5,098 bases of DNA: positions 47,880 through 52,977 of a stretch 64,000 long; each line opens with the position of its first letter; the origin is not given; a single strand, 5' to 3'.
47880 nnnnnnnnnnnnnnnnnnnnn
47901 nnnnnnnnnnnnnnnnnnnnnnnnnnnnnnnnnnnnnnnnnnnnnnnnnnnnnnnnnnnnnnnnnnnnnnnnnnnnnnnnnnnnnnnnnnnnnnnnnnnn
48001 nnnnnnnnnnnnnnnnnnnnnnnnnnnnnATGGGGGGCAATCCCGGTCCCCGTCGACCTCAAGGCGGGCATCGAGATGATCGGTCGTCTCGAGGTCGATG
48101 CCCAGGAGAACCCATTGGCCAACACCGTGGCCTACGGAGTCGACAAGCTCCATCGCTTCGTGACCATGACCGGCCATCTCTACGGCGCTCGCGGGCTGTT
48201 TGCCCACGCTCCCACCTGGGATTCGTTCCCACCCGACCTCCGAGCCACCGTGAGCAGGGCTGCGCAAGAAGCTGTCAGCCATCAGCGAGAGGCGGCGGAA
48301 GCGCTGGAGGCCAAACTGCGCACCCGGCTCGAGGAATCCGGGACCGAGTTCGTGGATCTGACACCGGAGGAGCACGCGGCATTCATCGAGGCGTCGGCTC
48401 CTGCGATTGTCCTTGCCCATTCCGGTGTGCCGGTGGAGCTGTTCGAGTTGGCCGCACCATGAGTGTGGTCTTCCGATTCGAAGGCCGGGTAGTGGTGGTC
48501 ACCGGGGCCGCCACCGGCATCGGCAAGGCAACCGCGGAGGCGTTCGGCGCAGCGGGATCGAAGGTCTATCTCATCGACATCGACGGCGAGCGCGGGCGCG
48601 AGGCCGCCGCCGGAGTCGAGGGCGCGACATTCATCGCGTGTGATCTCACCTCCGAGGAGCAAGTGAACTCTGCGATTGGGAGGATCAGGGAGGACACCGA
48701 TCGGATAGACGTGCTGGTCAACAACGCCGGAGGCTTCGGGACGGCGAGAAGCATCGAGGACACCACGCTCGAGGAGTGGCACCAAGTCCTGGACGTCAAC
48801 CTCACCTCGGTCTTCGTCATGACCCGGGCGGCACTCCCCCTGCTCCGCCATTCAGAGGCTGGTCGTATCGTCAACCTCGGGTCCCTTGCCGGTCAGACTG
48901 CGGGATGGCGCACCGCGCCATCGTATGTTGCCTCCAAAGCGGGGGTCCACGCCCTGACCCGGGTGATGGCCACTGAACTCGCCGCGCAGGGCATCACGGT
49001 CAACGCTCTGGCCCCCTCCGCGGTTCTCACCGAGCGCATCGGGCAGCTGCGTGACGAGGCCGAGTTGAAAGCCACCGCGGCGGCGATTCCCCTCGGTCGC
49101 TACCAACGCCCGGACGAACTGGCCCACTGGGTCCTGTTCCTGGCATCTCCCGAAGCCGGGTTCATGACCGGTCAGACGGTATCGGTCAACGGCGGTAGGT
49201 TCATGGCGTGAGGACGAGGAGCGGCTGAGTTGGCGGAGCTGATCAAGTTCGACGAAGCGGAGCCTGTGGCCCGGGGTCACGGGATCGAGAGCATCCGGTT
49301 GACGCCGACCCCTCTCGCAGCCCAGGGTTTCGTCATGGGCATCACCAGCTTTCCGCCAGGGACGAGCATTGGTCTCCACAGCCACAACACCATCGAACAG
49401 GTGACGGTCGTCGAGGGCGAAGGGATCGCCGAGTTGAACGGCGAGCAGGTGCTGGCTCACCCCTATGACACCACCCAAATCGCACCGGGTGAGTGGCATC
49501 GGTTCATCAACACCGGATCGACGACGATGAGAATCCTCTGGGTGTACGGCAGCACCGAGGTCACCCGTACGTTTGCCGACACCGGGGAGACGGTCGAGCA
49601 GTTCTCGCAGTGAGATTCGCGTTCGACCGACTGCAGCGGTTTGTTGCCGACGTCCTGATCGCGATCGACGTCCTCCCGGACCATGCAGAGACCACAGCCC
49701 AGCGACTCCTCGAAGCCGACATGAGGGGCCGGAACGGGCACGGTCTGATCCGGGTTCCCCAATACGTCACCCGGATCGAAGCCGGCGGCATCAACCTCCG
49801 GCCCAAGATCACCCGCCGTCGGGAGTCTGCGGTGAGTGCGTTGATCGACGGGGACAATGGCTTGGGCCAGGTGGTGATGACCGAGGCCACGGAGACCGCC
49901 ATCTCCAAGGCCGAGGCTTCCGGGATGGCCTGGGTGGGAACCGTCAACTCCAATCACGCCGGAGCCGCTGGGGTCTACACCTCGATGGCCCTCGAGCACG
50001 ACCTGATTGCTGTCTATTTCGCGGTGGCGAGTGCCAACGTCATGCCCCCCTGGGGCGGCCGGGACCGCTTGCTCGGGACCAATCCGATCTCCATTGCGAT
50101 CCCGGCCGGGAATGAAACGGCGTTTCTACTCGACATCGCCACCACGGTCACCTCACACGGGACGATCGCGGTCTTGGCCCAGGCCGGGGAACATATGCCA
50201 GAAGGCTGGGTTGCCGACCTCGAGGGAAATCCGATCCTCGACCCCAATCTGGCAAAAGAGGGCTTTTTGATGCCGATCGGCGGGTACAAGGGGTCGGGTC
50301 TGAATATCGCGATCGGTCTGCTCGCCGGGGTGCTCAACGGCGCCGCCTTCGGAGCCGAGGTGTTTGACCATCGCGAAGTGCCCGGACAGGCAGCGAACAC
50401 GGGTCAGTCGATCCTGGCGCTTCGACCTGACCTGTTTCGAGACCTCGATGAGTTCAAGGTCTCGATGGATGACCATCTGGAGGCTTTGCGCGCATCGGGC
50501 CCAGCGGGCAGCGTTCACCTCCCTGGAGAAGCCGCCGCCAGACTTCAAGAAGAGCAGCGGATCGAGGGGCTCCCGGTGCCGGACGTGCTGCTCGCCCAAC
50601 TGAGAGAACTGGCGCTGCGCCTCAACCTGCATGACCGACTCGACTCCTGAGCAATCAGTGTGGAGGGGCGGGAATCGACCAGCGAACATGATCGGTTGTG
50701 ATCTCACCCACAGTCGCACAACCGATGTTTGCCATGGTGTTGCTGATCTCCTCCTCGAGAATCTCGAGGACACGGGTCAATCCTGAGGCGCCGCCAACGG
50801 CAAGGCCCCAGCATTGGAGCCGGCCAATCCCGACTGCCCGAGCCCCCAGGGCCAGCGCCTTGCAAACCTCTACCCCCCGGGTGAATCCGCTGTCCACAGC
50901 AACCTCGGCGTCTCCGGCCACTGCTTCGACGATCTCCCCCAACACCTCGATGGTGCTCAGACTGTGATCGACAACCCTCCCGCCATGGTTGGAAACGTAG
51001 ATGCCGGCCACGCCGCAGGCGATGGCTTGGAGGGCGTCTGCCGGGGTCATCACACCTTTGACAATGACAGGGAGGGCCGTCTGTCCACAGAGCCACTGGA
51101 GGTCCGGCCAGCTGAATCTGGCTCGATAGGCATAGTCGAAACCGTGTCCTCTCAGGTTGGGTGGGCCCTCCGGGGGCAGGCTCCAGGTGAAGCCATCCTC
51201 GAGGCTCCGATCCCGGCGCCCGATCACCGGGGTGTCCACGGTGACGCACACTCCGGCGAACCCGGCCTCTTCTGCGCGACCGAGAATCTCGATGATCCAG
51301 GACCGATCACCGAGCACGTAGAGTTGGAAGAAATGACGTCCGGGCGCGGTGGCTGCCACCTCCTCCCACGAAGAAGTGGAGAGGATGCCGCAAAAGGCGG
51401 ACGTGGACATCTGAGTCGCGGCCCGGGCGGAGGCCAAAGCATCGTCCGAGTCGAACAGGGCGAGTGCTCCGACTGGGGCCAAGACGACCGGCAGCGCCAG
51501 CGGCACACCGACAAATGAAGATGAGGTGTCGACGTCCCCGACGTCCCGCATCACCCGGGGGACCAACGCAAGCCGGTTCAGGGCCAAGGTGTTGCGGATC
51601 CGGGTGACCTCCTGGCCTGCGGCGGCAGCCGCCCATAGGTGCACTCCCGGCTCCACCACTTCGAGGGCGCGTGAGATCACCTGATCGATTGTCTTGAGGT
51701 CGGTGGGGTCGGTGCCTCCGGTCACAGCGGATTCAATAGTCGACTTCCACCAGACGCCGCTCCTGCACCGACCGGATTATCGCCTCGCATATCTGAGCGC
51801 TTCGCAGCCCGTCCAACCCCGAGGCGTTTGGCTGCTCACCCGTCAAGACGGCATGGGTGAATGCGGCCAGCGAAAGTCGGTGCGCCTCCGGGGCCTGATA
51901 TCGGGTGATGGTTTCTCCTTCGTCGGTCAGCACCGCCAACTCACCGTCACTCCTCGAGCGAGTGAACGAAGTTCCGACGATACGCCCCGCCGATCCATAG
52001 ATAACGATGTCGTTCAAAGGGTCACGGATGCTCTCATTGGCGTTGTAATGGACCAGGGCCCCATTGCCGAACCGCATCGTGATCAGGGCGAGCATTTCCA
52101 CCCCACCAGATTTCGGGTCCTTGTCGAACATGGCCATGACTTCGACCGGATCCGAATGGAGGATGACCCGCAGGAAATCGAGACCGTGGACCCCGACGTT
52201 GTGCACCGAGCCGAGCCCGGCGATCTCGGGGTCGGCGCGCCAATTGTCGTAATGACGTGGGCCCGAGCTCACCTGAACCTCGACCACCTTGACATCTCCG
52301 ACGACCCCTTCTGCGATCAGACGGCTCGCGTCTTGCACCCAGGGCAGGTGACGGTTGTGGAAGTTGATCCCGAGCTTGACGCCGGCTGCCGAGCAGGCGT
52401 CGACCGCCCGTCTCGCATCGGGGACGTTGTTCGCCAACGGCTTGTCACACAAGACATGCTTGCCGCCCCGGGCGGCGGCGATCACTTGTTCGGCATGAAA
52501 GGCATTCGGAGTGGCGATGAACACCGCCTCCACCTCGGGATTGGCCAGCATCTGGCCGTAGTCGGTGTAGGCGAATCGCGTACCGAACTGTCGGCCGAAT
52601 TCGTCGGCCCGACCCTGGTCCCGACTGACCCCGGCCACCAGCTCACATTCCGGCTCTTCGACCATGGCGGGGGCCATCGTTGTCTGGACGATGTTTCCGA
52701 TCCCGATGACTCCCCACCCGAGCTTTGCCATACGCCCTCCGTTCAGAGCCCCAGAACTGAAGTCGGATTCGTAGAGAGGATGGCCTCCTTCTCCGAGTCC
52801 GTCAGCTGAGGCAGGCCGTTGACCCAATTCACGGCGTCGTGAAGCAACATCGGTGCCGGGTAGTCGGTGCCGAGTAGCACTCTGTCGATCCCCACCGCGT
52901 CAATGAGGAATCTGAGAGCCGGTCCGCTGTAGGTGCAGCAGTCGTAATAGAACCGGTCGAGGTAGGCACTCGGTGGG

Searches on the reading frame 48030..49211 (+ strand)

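Call 6: search_protein_families(library=pfam, proteins=[window:48030-49211:+], max_evalue=0.01)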
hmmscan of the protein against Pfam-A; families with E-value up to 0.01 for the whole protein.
window:48030-49211:+ (393 aa): 5 families
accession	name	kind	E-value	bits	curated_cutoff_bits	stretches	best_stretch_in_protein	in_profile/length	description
PF13561.12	adh_short_C2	-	1.2e-61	208.8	27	1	159-389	1-234/236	Enoyl-(Acyl carrier protein) reductase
PF00106.31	adh_short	-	1.8e-53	181.4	26.6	1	153-342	1-192/195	short chain dehydrogenase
PF23441.1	SDR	-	3.3e-07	30.4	27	1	199-349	63-212/258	SDR-like rossmann domain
PF08659.16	KR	-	8.5e-07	29.5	22.6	1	155-315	3-165/180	KR domain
PF01370.27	Epimerase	-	2.9e-05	24.1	20.9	1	155-246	1-85/240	NAD dependent epimerase/dehydratase family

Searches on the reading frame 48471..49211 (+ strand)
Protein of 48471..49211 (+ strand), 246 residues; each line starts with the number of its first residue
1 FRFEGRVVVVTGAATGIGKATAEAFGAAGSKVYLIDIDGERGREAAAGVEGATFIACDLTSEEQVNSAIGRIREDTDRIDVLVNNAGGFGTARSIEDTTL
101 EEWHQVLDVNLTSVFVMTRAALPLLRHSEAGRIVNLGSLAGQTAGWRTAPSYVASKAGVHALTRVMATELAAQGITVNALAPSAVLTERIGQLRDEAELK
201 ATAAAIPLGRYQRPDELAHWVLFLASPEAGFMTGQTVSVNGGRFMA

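Call 66: search_protein_families(library=ncbifam, proteins=[window:48471-49211:+], max_evalue=1e-10)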
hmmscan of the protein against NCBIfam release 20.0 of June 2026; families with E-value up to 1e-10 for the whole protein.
window:48471-49211:+ (246 aa): 217 families (the best 25 are shown)
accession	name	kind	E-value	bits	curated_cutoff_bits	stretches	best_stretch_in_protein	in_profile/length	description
NF009466.0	PRK12826.1-2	subfamily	7.9e-64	215.5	222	1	6-245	4-246/248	3-oxoacyl-ACP reductase FabG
NF009468.0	PRK12826.1-4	equivalog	1.1e-61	208.8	318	1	2-244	4-248/256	SDR family oxidoreductase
NF005559.1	PRK07231.1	subfamily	3.6e-61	206.8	215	1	2-244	1-248/249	glucose 1-dehydrogenase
NF052558.1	MBtsdlDhBudC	equivalog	7.9e-60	202.5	270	1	3-243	1-241/250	meso-2,3-butanediol dehydrogenase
NF004198.0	PRK05653.1-3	equivalog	1.1e-59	201.9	296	1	4-245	6-248/248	3-oxoacyl-ACP reductase FabG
NF009464.0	PRK12824.1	subfamily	3.8e-58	197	269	1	6-245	3-244/245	3-oxoacyl-ACP reductase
NF004791.0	PRK06138.1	equivalog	4e-57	193.4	312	1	2-243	2-249/252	SDR family oxidoreductase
NF005067.0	PRK06484.1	equivalog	2e-56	191.6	713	1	4-243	8-251/524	short chain dehydrogenase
NF005309.0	PRK06841.1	subfamily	4.4e-56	190.2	286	1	1-242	11-251/255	GolD/DthD family dehydrogenase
TIGR01830.1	3oxo_ACP_reduc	equivalog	7.8e-56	189.4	297.75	1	8-242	1-237/239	3-oxoacyl-[acyl-carrier-protein] reductase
NF047923.1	pyridox_DH_SDR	equivalog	1e-54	185.6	325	1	4-243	2-240/243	pyridoxal 4-dehydrogenase, SDR-type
NF004818.0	PRK06172.1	equivalog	2.9e-54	184.1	336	1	2-243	4-250/253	SDR family oxidoreductase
NF004713.0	PRK06057.1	equivalog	1.4e-53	182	404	1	2-242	6-248/257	3-oxoacyl-ACP reductase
NF009093.0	PRK12429.1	subfamily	5.8e-53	179.8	258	1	3-245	3-258/259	3-hydroxybutyrate dehydrogenase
TIGR01829.1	AcAcCoA_reduct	subfamily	3.7e-52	177.4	302.1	1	6-245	1-242/242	acetoacetyl-CoA reductase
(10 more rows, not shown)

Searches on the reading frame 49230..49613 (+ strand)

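Call 60: search_protein_families(library=pfam, proteins=[window:49230-49613:+], max_evalue=0.0001)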
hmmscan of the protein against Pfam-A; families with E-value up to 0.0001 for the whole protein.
window:49230-49613:+ (127 aa): 2 families
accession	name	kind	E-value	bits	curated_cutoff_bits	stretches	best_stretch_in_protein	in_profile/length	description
PF07883.17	Cupin_2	-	2.8e-16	59.4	27.2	1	38-106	2-70/70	Cupin domain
PF02311.25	AraC_binding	-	6.3e-07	29.6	21.1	1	43-117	12-87/135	AraC-like ligand binding domain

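Call 66: search_protein_families(library=ncbifam, proteins=[window:49230-49613:+], max_evalue=1e-10)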
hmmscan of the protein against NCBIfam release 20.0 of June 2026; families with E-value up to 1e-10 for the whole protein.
window:49230-49613:+ (127 aa): 0 families

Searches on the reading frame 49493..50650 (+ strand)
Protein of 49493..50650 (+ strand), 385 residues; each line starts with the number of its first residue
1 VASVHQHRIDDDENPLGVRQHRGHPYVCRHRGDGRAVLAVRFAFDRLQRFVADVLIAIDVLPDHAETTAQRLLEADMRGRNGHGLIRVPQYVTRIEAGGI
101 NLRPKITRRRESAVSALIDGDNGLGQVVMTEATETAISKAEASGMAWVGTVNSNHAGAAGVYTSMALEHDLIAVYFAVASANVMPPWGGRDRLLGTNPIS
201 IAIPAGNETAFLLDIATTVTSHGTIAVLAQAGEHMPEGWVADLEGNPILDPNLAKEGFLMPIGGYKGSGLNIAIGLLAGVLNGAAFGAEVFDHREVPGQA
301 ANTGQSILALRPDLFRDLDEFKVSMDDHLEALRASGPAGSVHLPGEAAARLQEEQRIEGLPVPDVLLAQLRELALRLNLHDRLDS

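Call 6: search_protein_families(library=pfam, proteins=[window:49493-50650:+], max_evalue=0.01)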
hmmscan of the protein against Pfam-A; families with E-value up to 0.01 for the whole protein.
window:49493-50650:+ (385 aa): 1 family
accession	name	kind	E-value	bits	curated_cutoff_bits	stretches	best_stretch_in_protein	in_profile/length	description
PF02615.19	Ldh_2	-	1.8e-104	349.9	38.8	1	43-370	2-332/333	Malate/L-lactate dehydrogenase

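Call 66: search_protein_families(library=ncbifam, proteins=[window:49493-50650:+], max_evalue=1e-10)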
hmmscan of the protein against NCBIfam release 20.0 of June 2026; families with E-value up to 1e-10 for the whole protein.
window:49493-50650:+ (385 aa): 5 families
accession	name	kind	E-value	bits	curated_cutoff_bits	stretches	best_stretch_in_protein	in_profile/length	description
NF040650.1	sulfolac_dhydr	equivalog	5.2e-77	259.3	500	1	46-379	7-335/339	L-sulfolactate dehydrogenase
NF011599.0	PRK15025.1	equivalog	1.1e-59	202.3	356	1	45-371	6-332/349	ureidoglycolate dehydrogenase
TIGR03175.1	AllD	equivalog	4.4e-56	190.5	496.2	1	43-367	4-328/349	ureidoglycolate dehydrogenase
NF007504.0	PRK10098.1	equivalog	3.4e-51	174.1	336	1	40-379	5-346/360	malate/lactate/ureidoglycolate dehydrogenase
NF009750.0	PRK13260.1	equivalog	3.3e-42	144.8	316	1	41-372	2-331/332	3-dehydro-L-gulonate 2-dehydrogenase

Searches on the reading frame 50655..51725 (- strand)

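Call 6: search_protein_families(library=pfam, proteins=[window:50655-51725:-], max_evalue=0.01)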
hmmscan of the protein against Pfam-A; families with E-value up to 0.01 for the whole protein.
window:50655-51725:- (356 aa): 1 family
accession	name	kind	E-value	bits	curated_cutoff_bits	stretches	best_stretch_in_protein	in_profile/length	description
PF01070.24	FMN_dh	-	1e-100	337.6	24.9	1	26-348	7-349/350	FMN-dependent dehydrogenase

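Call 66: search_protein_families(library=ncbifam, proteins=[window:50655-51725:-], max_evalue=1e-10)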
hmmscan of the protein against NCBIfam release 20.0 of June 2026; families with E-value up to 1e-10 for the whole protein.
window:50655-51725:- (356 aa): 4 families
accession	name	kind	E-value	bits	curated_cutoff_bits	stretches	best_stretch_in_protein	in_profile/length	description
TIGR03966.1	actino_HemFlav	equivalog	4.2e-61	206.8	470.85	2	186-347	216-377/385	pre-mycofactocin synthase MftD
NF008398.0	PRK11197.1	subfamily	5.9e-61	206.3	376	2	202-346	230-374/381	L-lactate dehydrogenase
TIGR02708.1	L_lactate_ox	equivalog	3.2e-54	184.3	645.5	1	19-343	22-354/367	L-lactate oxidase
NF033901.1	L_lactate_LldD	exception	4.5e-54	183.9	550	2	202-346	230-374/377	FMN-dependent L-lactate dehydrogenase LldD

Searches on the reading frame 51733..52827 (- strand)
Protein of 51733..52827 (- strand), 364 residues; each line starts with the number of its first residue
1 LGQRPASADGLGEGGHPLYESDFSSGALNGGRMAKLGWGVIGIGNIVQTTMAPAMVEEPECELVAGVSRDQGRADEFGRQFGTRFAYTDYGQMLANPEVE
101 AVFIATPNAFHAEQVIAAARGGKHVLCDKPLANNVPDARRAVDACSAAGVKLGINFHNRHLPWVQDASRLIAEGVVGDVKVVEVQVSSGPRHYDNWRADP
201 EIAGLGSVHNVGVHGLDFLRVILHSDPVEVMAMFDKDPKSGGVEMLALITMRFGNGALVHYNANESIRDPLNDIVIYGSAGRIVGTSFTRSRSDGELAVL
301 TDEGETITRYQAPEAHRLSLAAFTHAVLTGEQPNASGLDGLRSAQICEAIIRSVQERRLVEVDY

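Call 6: search_protein_families(library=pfam, proteins=[window:51733-52827:-], max_evalue=0.01)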
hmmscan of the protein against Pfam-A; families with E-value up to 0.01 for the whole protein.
window:51733-52827:- (364 aa): 3 families
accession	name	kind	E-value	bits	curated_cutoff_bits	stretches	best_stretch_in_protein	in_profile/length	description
PF01408.29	GFO_IDH_MocA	-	2.7e-26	93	24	1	37-156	2-120/120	Oxidoreductase family, NAD-binding Rossmann fold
PF22725.1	GFO_IDH_MocA_C3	-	1.7e-22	80.2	27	1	164-284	1-124/124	GFO/IDH/MocA C-terminal domain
PF02894.22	GFO_IDH_MocA_C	-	6.2e-19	69.1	22.9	1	170-362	3-218/218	Oxidoreductase family, C-terminal alpha/beta domain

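Call 66: search_protein_families(library=ncbifam, proteins=[window:51733-52827:-], max_evalue=1e-10)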
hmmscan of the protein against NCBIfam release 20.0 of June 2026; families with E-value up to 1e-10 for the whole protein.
window:51733-52827:- (364 aa): 6 families
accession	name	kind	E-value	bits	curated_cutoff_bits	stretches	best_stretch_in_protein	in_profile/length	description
NF041392.1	XylDh_Gfo6_Halo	equivalog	1.2e-41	142.7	350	1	38-362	19-350/350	D-xylose 1-dehydrogenase Gfo6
TIGR04380.1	myo_inos_iolG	equivalog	5.2e-40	137.3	355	1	36-360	2-329/330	inositol 2-dehydrogenase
NF052479.1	LevoglcsnDh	equivalog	1.8e-32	112.5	650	1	63-233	40-211/386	levoglucosan dehydrogenase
NF040723.1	UDP-GlcNAcDh_Arch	equivalog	2.4e-25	89.7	450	1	39-354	4-301/302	UDP-N-acetylglucosamine 3-dehydrogenase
NF008607.0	PRK11579.1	subfamily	1.1e-15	57.6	330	1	36-230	5-195/346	oxidoreductase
NF052679.1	InsChiInosDhIolG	equivalog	3.8e-13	49.2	540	1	36-240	3-202/343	bifunctional inositol 2-dehydrogenase/D-chiro-inositol 1-dehydrogenase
